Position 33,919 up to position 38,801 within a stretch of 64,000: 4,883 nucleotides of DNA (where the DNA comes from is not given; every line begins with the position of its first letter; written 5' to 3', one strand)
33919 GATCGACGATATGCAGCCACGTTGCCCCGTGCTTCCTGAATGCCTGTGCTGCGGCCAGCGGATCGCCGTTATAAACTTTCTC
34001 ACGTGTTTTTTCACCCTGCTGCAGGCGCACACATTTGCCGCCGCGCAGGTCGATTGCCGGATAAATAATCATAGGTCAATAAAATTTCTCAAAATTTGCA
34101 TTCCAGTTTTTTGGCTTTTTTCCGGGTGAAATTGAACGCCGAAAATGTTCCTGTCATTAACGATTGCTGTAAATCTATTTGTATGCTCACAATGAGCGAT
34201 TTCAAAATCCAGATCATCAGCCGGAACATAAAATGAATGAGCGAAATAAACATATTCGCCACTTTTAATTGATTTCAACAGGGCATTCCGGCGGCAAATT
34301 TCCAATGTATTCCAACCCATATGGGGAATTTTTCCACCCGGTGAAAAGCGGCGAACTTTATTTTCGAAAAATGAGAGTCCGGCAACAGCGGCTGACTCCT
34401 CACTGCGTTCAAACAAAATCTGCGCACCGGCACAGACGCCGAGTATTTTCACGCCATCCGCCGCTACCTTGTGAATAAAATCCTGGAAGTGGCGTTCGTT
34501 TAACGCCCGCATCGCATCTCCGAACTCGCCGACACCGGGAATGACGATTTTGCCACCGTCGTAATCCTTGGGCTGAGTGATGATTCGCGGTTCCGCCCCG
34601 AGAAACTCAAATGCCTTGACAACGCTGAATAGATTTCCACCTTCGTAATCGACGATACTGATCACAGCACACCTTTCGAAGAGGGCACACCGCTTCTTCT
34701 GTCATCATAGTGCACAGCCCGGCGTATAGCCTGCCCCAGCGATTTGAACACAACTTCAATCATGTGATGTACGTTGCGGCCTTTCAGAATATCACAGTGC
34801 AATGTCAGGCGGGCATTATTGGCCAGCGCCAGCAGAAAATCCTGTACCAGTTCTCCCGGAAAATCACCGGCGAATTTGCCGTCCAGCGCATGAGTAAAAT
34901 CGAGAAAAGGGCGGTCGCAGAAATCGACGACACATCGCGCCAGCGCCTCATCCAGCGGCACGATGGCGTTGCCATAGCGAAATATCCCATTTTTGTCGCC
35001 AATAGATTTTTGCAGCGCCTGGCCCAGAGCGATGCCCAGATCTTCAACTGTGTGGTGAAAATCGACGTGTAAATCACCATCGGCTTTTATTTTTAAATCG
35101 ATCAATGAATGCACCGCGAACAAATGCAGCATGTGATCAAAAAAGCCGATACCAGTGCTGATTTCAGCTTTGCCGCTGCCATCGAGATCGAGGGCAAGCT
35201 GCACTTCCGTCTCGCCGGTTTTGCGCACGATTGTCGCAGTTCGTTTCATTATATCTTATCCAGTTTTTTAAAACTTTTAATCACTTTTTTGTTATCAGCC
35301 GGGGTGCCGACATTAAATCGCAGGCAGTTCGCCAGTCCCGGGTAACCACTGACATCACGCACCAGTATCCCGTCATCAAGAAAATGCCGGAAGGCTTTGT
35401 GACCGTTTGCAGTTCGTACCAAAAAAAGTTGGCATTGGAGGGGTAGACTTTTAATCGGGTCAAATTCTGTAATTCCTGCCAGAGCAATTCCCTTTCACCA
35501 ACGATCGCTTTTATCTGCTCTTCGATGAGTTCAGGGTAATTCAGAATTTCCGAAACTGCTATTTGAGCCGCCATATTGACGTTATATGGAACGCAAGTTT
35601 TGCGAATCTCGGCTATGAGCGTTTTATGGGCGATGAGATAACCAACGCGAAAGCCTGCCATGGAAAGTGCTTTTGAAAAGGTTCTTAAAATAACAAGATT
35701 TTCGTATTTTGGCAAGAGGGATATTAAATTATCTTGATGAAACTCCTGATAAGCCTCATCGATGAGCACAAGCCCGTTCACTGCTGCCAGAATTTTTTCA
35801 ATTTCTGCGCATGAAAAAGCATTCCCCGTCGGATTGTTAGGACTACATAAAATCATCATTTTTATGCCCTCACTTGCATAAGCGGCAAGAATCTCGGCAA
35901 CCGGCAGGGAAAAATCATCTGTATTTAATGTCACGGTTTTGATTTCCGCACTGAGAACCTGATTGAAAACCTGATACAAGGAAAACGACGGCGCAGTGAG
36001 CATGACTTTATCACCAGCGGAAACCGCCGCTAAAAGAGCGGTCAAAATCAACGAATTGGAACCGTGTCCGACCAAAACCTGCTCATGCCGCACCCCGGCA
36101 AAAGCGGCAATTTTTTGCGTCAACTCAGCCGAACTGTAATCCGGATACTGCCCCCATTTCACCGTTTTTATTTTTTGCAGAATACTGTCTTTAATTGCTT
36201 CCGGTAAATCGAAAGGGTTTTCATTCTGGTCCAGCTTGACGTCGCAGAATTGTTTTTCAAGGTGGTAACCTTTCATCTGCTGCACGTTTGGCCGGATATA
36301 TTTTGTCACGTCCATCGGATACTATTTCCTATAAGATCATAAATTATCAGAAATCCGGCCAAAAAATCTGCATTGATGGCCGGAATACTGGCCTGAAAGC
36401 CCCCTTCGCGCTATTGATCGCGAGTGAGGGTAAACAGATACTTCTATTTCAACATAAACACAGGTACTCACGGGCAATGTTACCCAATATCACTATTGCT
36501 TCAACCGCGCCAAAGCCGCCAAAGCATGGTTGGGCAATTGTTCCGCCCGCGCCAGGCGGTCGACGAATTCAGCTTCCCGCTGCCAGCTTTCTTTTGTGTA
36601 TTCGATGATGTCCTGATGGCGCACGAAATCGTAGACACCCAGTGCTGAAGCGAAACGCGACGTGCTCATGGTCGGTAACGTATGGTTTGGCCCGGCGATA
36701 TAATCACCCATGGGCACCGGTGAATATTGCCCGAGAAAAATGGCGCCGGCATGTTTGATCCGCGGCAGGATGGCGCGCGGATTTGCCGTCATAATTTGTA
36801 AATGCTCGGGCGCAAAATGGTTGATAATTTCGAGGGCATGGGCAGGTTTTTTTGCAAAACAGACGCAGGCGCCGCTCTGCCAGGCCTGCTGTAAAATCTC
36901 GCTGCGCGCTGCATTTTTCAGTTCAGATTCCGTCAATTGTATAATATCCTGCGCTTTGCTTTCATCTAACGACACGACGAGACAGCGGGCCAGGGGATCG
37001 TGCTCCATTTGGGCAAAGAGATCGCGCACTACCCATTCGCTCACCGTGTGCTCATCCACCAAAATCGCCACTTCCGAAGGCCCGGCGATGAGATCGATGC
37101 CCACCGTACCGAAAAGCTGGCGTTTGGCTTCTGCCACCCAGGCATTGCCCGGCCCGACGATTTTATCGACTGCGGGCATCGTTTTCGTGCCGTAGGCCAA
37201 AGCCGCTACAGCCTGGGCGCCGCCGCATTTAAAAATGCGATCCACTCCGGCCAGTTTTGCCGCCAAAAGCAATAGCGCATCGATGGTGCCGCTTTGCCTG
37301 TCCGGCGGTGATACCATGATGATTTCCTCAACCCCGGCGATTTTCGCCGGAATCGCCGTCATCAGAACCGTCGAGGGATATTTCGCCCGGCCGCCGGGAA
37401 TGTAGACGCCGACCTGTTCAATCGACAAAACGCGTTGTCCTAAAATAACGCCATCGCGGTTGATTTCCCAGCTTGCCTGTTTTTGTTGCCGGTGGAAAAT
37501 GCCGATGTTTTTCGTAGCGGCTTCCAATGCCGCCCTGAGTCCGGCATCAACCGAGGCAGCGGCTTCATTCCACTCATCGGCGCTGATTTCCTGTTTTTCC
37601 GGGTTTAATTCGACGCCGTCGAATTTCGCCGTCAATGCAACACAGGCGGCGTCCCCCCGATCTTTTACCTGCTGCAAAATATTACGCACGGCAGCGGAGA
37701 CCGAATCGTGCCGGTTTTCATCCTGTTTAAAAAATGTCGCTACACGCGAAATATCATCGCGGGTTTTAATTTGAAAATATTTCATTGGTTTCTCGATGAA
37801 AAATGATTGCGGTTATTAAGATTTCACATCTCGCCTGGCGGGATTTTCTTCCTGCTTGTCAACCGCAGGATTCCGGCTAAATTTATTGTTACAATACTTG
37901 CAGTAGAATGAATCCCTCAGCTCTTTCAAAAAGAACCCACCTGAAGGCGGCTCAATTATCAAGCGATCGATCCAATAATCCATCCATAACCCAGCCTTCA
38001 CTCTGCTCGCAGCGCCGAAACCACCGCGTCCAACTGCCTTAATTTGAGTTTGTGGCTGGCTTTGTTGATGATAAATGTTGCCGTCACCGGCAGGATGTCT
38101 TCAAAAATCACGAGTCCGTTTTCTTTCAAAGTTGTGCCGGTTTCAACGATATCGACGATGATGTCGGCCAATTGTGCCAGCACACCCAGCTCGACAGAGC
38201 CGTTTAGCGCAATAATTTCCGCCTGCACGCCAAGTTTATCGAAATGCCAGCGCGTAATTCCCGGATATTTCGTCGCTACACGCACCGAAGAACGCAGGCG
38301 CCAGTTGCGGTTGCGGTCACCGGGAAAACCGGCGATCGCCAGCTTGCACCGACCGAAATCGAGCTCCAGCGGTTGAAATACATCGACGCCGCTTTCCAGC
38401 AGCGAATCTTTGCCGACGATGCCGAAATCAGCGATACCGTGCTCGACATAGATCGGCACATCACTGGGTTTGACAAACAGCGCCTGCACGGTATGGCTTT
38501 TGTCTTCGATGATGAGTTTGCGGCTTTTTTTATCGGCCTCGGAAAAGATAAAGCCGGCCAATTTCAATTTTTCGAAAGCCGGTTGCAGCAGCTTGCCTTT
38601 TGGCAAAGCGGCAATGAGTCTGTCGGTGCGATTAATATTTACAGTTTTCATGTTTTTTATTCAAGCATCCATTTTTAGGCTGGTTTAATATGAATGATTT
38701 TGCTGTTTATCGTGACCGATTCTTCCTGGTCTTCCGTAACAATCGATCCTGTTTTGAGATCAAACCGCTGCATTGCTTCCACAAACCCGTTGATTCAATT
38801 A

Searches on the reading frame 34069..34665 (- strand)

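Call 70: search_protein_families(library=pfam, proteins=[window:34069-34665:-], max_evalue=0.00001)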
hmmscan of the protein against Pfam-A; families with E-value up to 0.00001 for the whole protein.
window:34069-34665:- (198 aa): 2 families
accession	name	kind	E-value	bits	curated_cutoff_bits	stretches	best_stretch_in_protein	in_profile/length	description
PF00117.34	GATase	-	4.1e-20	72.7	22.8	1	22-196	20-187/190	Glutamine amidotransferase class-I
PF07685.20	GATase_3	-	1.9e-06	28.1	27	1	19-92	16-96/196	CobB/CobQ-like glutamine amidotransferase domain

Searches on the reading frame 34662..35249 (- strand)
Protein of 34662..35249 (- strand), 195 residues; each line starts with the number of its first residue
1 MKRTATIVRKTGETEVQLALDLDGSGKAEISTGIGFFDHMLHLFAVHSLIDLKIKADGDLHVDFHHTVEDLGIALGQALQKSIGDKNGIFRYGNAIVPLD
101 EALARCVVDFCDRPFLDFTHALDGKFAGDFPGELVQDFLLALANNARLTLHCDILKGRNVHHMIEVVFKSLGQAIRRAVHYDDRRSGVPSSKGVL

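Call 70: search_protein_families(library=pfam, proteins=[window:34662-35249:-], max_evalue=0.00001)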
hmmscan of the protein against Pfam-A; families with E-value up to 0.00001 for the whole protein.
window:34662-35249:- (195 aa): 1 family
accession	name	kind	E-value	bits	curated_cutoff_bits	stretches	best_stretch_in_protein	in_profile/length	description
PF00475.24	IGPD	-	6.5e-60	201.9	27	1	32-175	1-144/144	Imidazoleglycerol-phosphate dehydratase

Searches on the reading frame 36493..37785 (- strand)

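Call 71: search_protein_families(library=pfam, proteins=[window:36493-37785:-], max_evalue=0.00001)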
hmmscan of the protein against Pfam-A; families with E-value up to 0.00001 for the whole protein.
window:36493-37785:- (430 aa): 1 family
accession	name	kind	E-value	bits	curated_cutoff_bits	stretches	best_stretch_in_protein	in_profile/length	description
PF00815.25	Histidinol_dh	-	1.8e-153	511.8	27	1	21-427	3-410/411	Histidinol dehydrogenase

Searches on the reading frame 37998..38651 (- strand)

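Call 71: search_protein_families(library=pfam, proteins=[window:37998-38651:-], max_evalue=0.00001)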
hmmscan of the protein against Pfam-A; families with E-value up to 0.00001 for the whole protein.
window:37998-38651:- (217 aa): 1 family
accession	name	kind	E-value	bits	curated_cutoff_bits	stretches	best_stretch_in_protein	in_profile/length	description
PF01634.23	HisG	-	7.4e-49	166.1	25.5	1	61-215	1-157/158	ATP phosphoribosyltransferase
